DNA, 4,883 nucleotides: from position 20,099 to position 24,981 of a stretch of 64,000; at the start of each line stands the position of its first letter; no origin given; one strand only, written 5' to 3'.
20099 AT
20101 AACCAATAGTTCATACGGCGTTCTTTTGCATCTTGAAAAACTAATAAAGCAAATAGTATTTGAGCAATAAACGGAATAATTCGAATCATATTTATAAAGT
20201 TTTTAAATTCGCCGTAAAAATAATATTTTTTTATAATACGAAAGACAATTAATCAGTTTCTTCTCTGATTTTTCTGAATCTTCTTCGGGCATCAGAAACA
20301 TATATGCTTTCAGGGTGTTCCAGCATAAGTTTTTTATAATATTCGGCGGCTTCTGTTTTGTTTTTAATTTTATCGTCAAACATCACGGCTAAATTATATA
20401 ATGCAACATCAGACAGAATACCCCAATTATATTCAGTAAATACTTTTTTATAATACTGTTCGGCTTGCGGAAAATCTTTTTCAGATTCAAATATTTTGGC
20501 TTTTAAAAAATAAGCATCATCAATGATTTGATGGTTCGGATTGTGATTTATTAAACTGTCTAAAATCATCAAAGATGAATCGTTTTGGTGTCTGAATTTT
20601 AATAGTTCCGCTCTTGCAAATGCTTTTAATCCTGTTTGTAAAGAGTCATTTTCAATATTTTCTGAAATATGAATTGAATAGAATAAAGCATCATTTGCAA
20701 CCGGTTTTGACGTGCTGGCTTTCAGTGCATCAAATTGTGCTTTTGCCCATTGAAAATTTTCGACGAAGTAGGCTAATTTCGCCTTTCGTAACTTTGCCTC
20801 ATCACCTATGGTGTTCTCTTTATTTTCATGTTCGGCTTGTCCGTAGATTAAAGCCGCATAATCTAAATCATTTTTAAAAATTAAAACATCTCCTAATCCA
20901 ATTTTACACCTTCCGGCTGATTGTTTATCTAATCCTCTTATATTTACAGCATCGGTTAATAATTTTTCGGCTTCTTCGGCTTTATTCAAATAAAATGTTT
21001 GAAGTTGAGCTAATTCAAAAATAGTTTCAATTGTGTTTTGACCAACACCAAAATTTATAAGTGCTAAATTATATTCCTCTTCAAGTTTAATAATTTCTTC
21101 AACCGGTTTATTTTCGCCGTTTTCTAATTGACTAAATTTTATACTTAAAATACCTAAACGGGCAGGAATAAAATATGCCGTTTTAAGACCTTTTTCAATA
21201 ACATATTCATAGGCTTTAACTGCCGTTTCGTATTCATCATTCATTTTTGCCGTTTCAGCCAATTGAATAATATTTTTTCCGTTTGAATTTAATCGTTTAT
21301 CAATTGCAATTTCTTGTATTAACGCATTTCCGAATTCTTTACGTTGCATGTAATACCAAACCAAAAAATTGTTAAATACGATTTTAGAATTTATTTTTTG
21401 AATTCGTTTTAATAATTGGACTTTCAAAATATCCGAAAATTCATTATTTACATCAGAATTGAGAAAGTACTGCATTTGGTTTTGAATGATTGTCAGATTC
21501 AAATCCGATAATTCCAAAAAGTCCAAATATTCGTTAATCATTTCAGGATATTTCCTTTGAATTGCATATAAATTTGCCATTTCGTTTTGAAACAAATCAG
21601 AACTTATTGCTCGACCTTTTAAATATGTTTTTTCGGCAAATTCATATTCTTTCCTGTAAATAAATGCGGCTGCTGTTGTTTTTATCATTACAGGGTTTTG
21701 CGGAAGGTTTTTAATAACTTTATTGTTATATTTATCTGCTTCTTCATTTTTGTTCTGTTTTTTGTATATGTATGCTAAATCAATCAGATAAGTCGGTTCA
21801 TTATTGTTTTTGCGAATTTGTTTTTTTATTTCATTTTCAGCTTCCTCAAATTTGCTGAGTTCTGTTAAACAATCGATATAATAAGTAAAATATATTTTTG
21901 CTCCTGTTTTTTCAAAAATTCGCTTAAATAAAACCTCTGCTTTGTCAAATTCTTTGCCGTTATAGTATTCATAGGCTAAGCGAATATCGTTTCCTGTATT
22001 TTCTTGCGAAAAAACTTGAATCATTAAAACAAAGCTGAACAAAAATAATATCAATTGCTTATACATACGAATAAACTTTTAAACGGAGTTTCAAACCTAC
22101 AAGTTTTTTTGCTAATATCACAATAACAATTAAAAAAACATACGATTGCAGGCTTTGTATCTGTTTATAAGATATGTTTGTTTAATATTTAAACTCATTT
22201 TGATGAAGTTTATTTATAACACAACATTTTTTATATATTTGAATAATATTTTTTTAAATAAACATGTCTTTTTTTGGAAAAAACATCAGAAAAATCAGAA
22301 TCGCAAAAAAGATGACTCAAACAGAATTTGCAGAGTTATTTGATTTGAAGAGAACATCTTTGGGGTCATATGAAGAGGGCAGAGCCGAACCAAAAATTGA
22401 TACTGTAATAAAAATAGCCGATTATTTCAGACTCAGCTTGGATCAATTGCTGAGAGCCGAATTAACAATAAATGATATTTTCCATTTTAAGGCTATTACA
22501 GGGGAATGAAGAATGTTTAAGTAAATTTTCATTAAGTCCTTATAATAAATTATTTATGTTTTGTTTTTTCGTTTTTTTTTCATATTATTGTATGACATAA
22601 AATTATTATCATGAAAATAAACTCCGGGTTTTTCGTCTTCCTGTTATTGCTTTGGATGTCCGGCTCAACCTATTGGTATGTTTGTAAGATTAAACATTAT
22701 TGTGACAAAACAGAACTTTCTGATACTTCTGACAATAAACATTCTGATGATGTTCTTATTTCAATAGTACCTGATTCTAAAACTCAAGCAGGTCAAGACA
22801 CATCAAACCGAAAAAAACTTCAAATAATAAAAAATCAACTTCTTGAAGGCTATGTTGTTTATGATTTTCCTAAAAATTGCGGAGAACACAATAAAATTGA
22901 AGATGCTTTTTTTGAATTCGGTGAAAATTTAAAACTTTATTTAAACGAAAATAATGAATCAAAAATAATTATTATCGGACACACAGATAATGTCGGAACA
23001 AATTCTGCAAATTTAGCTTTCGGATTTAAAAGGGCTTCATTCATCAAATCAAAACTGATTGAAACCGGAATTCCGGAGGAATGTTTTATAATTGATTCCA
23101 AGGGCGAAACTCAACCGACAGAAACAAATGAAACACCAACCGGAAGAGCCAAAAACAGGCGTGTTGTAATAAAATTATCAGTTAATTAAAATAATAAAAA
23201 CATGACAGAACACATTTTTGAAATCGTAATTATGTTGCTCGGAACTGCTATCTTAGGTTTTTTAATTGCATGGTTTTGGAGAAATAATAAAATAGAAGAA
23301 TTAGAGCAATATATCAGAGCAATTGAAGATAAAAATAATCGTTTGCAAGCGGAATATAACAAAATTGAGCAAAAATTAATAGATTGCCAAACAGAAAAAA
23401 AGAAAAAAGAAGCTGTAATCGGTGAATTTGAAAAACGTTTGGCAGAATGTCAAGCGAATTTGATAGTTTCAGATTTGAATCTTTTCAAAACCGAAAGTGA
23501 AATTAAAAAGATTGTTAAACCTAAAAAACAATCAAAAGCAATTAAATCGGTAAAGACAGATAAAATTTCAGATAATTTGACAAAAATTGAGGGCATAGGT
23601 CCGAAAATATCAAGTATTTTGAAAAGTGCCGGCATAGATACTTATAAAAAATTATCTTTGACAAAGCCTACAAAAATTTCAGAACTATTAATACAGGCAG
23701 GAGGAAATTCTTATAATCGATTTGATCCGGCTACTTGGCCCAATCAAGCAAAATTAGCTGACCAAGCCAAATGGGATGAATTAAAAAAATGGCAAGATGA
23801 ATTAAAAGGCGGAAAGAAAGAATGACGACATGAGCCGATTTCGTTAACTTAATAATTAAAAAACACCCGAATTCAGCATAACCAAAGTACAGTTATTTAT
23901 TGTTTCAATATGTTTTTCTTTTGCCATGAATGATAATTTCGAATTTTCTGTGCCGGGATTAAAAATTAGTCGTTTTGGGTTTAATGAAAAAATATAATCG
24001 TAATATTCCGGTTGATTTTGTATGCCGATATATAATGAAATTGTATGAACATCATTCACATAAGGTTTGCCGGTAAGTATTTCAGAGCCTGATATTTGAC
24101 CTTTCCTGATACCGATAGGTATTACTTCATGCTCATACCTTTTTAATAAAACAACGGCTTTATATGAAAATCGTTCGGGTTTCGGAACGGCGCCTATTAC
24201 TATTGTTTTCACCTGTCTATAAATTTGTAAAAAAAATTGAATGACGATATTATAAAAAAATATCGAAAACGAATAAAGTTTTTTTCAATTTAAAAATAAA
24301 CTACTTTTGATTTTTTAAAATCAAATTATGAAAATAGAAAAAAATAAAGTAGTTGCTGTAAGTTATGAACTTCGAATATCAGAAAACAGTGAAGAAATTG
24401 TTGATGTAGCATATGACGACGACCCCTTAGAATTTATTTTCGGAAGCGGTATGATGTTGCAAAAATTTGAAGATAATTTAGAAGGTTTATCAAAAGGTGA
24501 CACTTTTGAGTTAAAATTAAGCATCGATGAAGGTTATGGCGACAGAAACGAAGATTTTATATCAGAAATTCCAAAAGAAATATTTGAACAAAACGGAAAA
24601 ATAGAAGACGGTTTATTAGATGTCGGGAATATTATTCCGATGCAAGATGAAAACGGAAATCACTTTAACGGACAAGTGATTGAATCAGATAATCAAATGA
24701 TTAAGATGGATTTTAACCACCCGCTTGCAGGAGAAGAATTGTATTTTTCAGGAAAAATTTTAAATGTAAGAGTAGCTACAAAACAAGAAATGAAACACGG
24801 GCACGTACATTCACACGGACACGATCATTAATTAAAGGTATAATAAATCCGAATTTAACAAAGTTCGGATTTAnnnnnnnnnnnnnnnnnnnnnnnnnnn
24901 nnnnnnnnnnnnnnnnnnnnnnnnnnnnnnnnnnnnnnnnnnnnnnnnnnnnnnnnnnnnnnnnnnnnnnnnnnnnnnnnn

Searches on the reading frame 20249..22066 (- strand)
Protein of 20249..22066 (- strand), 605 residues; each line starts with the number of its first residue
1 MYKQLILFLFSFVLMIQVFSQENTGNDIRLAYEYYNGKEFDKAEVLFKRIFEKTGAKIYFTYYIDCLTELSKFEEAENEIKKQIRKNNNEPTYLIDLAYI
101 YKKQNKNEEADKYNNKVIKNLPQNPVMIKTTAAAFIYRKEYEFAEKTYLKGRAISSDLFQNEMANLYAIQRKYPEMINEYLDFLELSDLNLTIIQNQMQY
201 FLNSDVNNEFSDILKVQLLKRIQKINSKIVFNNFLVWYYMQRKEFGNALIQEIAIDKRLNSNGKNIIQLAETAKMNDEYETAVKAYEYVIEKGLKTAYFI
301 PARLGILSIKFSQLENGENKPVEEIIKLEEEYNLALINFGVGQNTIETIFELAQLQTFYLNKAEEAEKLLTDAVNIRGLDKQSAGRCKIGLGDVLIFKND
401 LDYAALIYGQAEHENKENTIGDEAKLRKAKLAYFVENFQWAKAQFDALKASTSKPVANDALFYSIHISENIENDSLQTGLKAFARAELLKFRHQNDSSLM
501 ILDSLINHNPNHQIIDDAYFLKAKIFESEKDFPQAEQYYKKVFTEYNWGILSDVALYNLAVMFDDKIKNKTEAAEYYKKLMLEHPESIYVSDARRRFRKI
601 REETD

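Call 14: search_protein_families(library=ncbifam, max_evalue=1e-10, proteins=[window:20249-22066:-])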
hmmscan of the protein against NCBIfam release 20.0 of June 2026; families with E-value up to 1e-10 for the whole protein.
window:20249-22066:- (605 aa): 1 family
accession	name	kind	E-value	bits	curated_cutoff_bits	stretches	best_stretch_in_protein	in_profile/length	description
TIGR02795.1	tol_pal_ybgF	equivalog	3.5e-11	43.7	90.1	0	503-596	26-118/119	tol-pal system protein YbgF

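Call 50: search_protein_families(library=pfam, max_evalue=0.0001, proteins=[window:20249-22066:-])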
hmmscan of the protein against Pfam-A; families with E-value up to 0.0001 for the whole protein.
window:20249-22066:- (605 aa): 6 families
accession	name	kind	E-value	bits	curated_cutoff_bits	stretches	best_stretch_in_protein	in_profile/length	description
PF13174.12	TPR_6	-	1.6e-09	38.3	26.3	0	555-587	2-33/33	Tetratricopeptide repeat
PF14559.12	TPR_19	-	3.7e-07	30.8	25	0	70-125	4-59/68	Tetratricopeptide repeat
PF13428.12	TPR_14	-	7.3e-07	29.7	23.5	0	62-99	6-43/44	Tetratricopeptide repeat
PF13432.12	TPR_16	-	2.2e-06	28.5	32.7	0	517-541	32-56/65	Tetratricopeptide repeat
PF13424.12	TPR_12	-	3.1e-06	27.7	30.1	0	508-542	37-71/77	Tetratricopeptide repeat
PF00515.34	TPR_1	-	4.8e-05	23.4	27.8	0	517-542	2-27/34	Tetratricopeptide repeat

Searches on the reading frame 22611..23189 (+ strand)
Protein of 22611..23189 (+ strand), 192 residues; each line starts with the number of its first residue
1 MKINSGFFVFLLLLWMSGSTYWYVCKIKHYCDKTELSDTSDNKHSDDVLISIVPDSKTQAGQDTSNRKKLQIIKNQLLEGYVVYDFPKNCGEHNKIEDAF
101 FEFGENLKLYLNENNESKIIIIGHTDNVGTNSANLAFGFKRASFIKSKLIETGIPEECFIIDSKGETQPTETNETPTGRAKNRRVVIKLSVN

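Call 14: search_protein_families(library=ncbifam, max_evalue=1e-10, proteins=[window:22611-23189:+])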
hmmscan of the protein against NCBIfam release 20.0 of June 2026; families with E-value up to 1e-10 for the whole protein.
window:22611-23189:+ (192 aa): 9 families
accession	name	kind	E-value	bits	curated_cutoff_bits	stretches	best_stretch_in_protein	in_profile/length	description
NF053611.1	YiaD_Gzip_OmpA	equivalog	1e-20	74.3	175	1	95-188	112-205/206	YiaD family glycine zipper/OmpA-like lipoprotein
NF045787.1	OmpABordt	equivalog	6.8e-18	65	200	1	117-188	117-188/194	outer membrane protein OmpA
NF053612.1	anchor_PA1041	equivalog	1.8e-17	64.1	250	1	106-189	152-235/236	PA1041 family peptidoglycan-binding anchor lipoprotein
TIGR02802.1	Pal_lipo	equivalog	2.2e-16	59.8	125.35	1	95-188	10-103/104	peptidoglycan-associated lipoprotein Pal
NF053585.1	OMP_LP_YfiB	equivalog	1.1e-14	54.7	128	1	115-188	86-159/163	outer membrane lipoprotein YfiB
TIGR03350.1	type_VI_ompA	equivalog_domain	1.3e-14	54.3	139.8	1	111-188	56-136/137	type VI secretion system protein TssL, long form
NF053613.1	OMP_toxin_LptF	equivalog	1.2e-13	51.4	400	1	105-190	161-246/256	lipotoxin F family OmpA-related lipoprotein LptF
NF007804.1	PRK10510.1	equivalog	1.6e-11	44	307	1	109-190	136-217/219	OmpA family lipoprotein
NF005999.0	PRK08126.1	subfamily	1.9e-11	43.5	571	1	118-188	355-429/432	hypothetical protein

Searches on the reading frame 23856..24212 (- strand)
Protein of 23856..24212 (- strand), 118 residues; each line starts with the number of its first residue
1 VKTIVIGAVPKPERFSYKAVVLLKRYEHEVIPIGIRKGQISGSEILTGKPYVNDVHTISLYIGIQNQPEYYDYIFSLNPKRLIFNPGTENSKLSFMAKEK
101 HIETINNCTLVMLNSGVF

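Call 50: search_protein_families(library=pfam, max_evalue=0.0001, proteins=[window:23856-24212:-])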
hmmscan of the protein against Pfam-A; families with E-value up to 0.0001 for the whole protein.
window:23856-24212:- (118 aa): 1 family
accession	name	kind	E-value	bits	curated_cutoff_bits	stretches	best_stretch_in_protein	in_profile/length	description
PF13380.12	CoA_binding_2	-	6.5e-18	65.7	22.8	1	3-113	3-115/116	CoA binding domain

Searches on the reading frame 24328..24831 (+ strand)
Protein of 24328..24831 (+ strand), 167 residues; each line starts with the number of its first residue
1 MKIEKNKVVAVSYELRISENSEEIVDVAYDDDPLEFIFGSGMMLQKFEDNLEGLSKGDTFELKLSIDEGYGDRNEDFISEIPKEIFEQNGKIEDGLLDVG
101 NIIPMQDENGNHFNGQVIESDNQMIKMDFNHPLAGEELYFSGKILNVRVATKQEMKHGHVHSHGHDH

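Call 14: search_protein_families(library=ncbifam, max_evalue=1e-10, proteins=[window:24328-24831:+])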
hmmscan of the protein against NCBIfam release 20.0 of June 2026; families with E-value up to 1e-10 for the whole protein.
window:24328-24831:+ (167 aa): 2 families
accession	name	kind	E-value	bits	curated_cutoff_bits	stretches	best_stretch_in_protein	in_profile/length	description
NF008008.0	PRK10737.1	equivalog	3.9e-24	85.6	174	1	1-167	1-160/196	peptidylprolyl isomerase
NF011676.0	PRK15095.1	equivalog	1.3e-16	60.4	125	1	3-154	5-150/156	FKBP-type peptidyl-prolyl cis-trans isomerase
